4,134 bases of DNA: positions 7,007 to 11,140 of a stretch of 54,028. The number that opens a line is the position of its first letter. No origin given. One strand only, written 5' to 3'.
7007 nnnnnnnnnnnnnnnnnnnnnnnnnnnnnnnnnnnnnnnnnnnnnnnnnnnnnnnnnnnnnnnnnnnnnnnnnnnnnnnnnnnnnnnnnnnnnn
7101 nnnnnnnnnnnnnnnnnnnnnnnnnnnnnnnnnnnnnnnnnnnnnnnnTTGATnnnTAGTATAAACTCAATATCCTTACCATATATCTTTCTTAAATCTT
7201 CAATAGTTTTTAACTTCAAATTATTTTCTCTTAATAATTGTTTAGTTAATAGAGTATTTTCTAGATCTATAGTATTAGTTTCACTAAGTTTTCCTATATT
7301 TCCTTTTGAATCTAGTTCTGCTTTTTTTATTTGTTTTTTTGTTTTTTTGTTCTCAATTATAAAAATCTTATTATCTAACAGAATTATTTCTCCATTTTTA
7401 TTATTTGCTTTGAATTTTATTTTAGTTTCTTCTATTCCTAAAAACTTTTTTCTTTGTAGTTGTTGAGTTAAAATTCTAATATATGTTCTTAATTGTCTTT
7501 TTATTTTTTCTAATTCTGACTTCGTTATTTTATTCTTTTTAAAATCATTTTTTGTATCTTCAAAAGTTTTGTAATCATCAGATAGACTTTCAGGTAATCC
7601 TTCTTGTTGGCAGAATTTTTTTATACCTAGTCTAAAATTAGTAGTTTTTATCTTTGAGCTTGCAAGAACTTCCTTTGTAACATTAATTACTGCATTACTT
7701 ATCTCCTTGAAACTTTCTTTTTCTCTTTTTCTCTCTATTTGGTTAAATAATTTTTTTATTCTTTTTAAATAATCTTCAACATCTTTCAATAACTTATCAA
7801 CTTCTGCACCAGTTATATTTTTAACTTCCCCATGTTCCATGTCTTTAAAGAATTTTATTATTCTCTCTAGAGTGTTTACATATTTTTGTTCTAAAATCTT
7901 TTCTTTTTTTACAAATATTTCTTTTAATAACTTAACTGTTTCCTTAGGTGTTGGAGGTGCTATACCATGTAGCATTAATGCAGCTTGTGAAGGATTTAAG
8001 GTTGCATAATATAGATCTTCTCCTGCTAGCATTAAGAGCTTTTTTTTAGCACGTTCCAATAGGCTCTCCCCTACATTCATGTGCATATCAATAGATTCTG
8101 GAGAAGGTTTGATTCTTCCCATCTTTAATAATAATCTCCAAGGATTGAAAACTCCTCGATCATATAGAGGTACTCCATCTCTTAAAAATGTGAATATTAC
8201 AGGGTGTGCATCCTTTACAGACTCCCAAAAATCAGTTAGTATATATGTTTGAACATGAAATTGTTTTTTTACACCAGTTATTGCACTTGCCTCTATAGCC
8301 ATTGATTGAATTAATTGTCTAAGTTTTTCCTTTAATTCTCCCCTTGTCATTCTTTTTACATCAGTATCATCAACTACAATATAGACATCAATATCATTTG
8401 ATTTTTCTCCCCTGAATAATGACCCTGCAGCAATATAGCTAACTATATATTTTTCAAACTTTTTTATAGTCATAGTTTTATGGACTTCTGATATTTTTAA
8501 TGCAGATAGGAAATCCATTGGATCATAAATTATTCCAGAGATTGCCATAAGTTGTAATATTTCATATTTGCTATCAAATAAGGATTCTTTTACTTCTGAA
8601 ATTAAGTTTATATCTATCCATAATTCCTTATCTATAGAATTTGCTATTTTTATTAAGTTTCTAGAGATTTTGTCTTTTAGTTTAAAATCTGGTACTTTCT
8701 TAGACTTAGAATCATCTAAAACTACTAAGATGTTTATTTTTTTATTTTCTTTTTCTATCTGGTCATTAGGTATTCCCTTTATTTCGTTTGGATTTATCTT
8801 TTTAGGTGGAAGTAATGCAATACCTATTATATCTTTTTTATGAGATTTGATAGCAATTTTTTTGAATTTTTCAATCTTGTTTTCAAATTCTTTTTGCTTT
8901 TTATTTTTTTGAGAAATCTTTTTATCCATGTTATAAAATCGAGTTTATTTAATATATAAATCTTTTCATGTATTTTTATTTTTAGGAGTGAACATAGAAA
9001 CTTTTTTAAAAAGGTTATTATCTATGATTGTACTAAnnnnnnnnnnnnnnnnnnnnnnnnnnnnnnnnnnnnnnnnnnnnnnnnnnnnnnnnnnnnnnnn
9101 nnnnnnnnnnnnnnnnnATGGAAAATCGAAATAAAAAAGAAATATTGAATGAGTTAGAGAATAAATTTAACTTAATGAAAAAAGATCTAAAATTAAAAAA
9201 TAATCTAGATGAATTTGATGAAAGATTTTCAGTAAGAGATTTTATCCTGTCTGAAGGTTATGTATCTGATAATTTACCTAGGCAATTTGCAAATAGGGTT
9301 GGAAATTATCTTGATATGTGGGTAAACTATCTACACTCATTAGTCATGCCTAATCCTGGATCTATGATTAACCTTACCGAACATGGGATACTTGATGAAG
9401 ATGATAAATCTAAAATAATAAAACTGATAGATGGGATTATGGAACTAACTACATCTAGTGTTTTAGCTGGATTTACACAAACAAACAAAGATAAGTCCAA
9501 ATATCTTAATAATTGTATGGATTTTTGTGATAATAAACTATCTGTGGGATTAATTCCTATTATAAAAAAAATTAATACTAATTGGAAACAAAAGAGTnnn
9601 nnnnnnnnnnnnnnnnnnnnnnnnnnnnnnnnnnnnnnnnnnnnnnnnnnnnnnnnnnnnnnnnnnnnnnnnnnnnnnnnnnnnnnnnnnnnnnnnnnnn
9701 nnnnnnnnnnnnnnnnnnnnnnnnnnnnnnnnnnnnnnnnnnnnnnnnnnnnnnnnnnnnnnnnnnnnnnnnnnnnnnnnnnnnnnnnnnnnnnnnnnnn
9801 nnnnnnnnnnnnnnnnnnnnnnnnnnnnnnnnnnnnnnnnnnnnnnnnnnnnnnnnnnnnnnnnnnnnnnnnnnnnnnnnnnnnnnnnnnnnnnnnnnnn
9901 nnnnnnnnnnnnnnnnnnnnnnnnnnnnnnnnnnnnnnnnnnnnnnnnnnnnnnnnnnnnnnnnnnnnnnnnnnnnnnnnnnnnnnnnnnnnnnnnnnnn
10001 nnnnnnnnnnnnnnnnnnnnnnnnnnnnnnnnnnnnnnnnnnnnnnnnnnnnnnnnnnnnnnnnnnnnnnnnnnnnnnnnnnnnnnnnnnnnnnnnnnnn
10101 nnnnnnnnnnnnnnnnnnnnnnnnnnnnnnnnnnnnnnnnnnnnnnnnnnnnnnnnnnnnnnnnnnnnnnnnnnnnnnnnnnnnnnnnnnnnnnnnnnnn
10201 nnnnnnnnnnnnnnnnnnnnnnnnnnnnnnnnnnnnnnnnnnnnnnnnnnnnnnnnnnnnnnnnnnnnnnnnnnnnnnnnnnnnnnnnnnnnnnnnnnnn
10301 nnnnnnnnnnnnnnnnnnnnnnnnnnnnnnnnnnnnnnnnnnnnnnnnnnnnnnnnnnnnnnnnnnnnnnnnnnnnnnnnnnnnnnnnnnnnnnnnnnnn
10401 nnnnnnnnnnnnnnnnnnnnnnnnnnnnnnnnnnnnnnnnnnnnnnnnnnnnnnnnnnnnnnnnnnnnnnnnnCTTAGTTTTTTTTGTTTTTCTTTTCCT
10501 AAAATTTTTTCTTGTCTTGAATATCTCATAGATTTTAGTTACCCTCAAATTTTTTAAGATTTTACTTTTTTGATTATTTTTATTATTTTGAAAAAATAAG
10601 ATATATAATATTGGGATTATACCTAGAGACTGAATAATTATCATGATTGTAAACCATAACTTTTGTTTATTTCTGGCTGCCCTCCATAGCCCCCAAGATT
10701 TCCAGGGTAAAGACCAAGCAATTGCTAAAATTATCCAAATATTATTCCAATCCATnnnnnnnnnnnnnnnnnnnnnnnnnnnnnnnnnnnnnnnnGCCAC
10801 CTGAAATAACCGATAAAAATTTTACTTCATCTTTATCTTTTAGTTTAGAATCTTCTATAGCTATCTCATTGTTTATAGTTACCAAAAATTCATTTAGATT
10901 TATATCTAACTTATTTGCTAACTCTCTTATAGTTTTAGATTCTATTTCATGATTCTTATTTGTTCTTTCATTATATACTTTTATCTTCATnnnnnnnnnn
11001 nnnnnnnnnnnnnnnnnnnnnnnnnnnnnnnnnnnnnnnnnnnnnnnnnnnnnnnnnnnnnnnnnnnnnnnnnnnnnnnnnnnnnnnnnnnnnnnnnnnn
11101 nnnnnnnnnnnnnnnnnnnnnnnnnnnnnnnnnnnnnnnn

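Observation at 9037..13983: Complete eukaryote-like mcm5s2U34 wobble-modification kit clustered beside a U34 tRNA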

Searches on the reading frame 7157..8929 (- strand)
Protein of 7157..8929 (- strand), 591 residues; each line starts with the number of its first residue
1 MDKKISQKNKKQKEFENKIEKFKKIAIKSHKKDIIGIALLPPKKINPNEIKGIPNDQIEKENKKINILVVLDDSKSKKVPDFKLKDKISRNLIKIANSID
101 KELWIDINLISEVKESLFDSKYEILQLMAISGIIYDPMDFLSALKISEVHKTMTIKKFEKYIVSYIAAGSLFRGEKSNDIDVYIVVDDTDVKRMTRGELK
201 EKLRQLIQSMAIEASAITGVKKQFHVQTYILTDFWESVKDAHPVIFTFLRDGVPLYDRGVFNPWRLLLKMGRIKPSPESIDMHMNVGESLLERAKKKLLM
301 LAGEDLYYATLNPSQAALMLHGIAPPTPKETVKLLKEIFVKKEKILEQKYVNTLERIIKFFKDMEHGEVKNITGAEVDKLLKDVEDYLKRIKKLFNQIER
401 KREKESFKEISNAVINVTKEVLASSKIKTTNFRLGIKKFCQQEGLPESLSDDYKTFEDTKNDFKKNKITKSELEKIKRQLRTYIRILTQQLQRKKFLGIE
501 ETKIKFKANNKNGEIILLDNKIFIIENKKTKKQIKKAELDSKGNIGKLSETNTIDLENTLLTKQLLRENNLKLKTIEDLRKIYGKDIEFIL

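Call 33: search_protein_families(library=pfam, proteins=[window:7157-8929:-], max_evalue=1)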
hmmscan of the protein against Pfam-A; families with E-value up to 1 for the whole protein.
window:7157-8929:- (591 aa): 5 families
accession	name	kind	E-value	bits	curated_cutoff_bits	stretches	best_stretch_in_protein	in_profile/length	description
PF23762.1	SHCBP_N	-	0.0024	18.1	27.1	1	349-411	140-202/229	SHCBP N-terminal domain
PF24480.1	TPGS1_C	-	0.013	15.5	27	1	385-430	101-146/197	Tubulin polyglutamylase complex subunit 1-like, C-terminal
PF12830.13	Nipped-B_C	-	0.043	14.3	26.4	1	332-420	65-140/186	Sister chromatid cohesion C-terminus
PF25251.1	DUF7853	-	0.067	14.3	27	0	356-390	31-64/81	Family of unknown function (DUF7853)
PF14792.12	DNA_pol_B_palm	-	0.2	12.4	25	1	157-215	20-79/113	DNA polymerase beta palm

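Call 63: search_solved_structures(query=window:7157-8929:-, max_evalue=1, show_alignments=1)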
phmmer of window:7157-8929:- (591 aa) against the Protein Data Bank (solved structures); distinct sequences matched with E-value up to 1: 1.
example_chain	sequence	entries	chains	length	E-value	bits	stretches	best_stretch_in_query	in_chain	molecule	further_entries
2hsb_A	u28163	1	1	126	0.011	17.5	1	279-397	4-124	Hypothetical UPF0332 protein AF0298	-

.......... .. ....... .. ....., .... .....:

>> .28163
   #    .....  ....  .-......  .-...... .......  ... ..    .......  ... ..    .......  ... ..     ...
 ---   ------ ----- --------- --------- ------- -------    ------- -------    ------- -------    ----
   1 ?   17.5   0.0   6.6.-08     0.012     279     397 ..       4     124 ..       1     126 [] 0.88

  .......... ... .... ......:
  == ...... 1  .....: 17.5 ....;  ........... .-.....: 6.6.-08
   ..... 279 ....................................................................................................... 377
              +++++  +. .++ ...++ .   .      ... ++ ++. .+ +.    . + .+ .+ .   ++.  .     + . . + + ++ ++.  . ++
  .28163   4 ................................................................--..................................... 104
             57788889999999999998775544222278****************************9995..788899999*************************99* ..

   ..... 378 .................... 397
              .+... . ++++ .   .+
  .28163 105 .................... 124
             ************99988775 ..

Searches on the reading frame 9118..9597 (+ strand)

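Call 4: search_protein_families(library=pfam, proteins=[window:9118-9597:+], max_evalue=0.01)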
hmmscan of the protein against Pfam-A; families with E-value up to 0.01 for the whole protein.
window:9118-9597:+ (160 aa): 0 families

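Call 5: search_protein_families(library=ncbifam, proteins=[window:9118-9597:+], max_evalue=0.01)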
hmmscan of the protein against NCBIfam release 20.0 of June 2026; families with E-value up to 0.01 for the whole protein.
window:9118-9597:+ (160 aa): 0 families

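Call 33: search_protein_families(library=pfam, proteins=[window:9118-9597:+], max_evalue=1)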
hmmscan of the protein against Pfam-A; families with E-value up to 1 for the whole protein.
window:9118-9597:+ (160 aa): 1 family
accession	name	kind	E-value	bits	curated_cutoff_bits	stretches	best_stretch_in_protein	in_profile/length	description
PF17006.10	DUF5087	-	0.023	14.7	27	1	5-52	136-184/293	Domain of unknown function (DUF5087)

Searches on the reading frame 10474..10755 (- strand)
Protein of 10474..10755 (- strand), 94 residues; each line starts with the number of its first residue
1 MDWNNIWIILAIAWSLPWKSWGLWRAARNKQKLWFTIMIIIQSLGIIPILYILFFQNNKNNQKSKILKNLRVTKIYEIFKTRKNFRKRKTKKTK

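Call 4: search_protein_families(library=pfam, proteins=[window:10474-10755:-], max_evalue=0.01)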
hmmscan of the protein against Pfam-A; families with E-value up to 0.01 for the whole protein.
window:10474-10755:- (94 aa): 1 family
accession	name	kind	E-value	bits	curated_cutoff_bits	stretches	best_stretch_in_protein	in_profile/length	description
PF18893.5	DUF5652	-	4.9e-18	65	23.4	1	3-62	11-70/71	Family of unknown function (DUF5652)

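Call 5: search_protein_families(library=ncbifam, proteins=[window:10474-10755:-], max_evalue=0.01)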
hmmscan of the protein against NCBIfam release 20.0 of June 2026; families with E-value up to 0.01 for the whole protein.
window:10474-10755:- (94 aa): 1 family
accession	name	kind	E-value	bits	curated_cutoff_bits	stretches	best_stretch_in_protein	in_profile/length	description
NF004606.0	PRK05934.1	equivalog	0.0036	16.5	297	1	27-81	246-303/341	type III secretion system protein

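Call 61: find_related_loci(query=A4, collection=genome_contigs, flank=5000)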
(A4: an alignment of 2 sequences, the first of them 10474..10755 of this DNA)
Query A4 (94 aa) in genome_contigs; peptide patterns used: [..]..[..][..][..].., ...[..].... (x = any residue, [..] = any of these).
96 stretches matched a pattern; 5 encode a relative of the query (tblastn E <= 1e-3); 5 distinct loci.
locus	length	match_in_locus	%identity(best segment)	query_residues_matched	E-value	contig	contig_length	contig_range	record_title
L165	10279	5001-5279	76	1-93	4e-45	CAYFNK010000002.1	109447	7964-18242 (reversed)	MAG TPA_asm: Candidatus Woesearchaeota archaeon isolate ERP019367_co1_17 genome assembly, contig: NODE_247_length_109447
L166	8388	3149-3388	41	4-81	7e-17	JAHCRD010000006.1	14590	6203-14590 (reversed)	MAG: Patescibacteria group bacterium isolate CR_Bin_021 NODE_6_length_14590_cov_5.223248, whole genome shotgun sequence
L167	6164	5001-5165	45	6-59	5e-14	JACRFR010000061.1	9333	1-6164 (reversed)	MAG: Candidatus Liptonbacteria bacterium isolate NC_groundwater_1730_Pr3_B-0.1um_54_13 SR-2_scaffold_141_4108798, whole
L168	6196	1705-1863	47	13-65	5e-14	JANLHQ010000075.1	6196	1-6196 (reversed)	MAG: Candidatus Azambacteria bacterium isolate P6-21 k99_279303, whole genome shotgun sequence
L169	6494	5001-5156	46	8-59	3e-13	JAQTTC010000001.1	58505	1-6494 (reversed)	MAG: Candidatus Paceibacterota bacterium isolate STB_31 NODE_1080_length_58505_cov_110.005327_Sandtown_B, whole genome s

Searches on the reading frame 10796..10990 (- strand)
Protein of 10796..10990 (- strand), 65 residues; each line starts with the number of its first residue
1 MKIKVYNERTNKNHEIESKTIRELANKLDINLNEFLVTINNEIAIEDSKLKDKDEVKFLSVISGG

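Call 4: search_protein_families(library=pfam, proteins=[window:10796-10990:-], max_evalue=0.01)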
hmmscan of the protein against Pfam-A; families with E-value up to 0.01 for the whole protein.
window:10796-10990:- (65 aa): 2 families
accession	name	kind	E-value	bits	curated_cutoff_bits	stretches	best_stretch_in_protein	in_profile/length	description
PF02597.26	ThiS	-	9.1e-09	36.2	22.5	1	12-65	15-76/76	ThiS family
PF21965.2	SAMP2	-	0.0028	18.4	27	1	2-62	4-63/63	Small archaeal modifier protein 2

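Call 5: search_protein_families(library=ncbifam, proteins=[window:10796-10990:-], max_evalue=0.01)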
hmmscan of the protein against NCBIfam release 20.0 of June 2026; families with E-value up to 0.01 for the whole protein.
window:10796-10990:- (65 aa): 7 families
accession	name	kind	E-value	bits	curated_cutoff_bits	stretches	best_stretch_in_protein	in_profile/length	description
NF005028.0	PRK06437.1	equivalog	2.4e-07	30.8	85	1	9-65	10-67/67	hypothetical protein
NF006231.0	PRK08364.1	equivalog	4.6e-05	23.6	80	1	2-65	6-70/70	sulfur carrier protein ThiS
TIGR01683.1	thiS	equivalog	0.00029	21.1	37.45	1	11-65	5-64/64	sulfur carrier protein ThiS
NF041919.1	SAMP2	equivalog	0.0015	19.1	70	1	2-65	4-66/66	ubiquitin-like small modifier protein SAMP2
NF008347.0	PRK11130.1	equivalog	0.0035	17.9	94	1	27-65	41-81/81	molybdopterin synthase sulfur carrier subunit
TIGR01682.1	moaD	equivalog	0.008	17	66.15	1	27-65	42-80/80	molybdopterin converting factor subunit 1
TIGR01687.1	moaD_arch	subfamily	0.0093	16.4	49.5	0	31-65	52-88/88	MoaD family protein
